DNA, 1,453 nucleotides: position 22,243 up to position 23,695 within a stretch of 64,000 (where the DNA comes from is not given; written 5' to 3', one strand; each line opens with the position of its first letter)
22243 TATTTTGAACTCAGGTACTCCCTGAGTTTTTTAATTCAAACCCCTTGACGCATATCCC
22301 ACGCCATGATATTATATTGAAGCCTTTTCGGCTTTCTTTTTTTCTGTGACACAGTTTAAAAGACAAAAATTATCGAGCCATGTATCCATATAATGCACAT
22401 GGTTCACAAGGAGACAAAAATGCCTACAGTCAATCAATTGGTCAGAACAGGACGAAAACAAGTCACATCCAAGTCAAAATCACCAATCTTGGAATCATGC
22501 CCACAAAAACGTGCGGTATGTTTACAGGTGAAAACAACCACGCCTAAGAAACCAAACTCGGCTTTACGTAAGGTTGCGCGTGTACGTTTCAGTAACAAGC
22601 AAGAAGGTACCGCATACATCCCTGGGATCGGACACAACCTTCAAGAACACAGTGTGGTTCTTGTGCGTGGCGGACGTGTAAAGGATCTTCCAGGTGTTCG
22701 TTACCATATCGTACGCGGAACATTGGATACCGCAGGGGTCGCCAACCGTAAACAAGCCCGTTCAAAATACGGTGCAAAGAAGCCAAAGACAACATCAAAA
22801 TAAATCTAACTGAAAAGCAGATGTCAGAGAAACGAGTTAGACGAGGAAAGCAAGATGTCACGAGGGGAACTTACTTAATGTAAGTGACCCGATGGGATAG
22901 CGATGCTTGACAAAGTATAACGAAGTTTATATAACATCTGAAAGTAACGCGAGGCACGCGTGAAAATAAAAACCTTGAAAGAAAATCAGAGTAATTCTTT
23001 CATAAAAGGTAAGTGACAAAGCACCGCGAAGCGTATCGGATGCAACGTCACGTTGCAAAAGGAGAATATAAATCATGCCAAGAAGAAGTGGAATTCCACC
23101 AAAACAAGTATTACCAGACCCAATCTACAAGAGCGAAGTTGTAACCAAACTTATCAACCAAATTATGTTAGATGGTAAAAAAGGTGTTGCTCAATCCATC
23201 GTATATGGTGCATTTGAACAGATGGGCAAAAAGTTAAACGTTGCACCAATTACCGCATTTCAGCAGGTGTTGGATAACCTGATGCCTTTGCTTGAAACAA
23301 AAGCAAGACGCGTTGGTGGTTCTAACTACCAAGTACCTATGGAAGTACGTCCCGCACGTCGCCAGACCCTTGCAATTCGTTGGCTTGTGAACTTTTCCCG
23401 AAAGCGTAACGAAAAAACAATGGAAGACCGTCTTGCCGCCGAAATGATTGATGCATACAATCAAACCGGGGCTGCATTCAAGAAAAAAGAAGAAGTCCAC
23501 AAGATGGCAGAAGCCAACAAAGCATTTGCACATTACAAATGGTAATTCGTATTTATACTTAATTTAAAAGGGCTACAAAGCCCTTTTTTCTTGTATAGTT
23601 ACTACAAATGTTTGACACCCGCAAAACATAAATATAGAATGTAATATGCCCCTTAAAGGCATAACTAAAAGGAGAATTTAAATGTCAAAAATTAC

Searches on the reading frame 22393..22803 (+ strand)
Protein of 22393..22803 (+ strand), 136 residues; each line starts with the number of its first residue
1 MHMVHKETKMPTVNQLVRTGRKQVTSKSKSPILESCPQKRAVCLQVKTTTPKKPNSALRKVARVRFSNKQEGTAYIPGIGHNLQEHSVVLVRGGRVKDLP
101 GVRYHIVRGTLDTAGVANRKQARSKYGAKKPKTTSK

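Call 53: search_protein_families(library=pfam, proteins=[window:22393-22803:+], max_evalue=0.001)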
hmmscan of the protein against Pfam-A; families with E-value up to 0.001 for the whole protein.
window:22393-22803:+ (136 aa): 1 family
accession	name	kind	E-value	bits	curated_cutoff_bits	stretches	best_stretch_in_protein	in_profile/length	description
PF00164.32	Ribosom_S12_S23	-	7e-38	129.2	22.3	1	27-132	2-109/110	Ribosomal protein S12/S23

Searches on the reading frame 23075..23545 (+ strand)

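Call 53: search_protein_families(library=pfam, proteins=[window:23075-23545:+], max_evalue=0.001)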
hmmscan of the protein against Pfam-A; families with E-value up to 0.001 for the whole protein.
window:23075-23545:+ (156 aa): 1 family
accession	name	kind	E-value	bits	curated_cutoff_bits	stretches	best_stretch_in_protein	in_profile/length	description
PF00177.27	Ribosomal_S7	-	6.7e-63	211.2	24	1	3-149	2-148/148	Ribosomal protein S7p/S5e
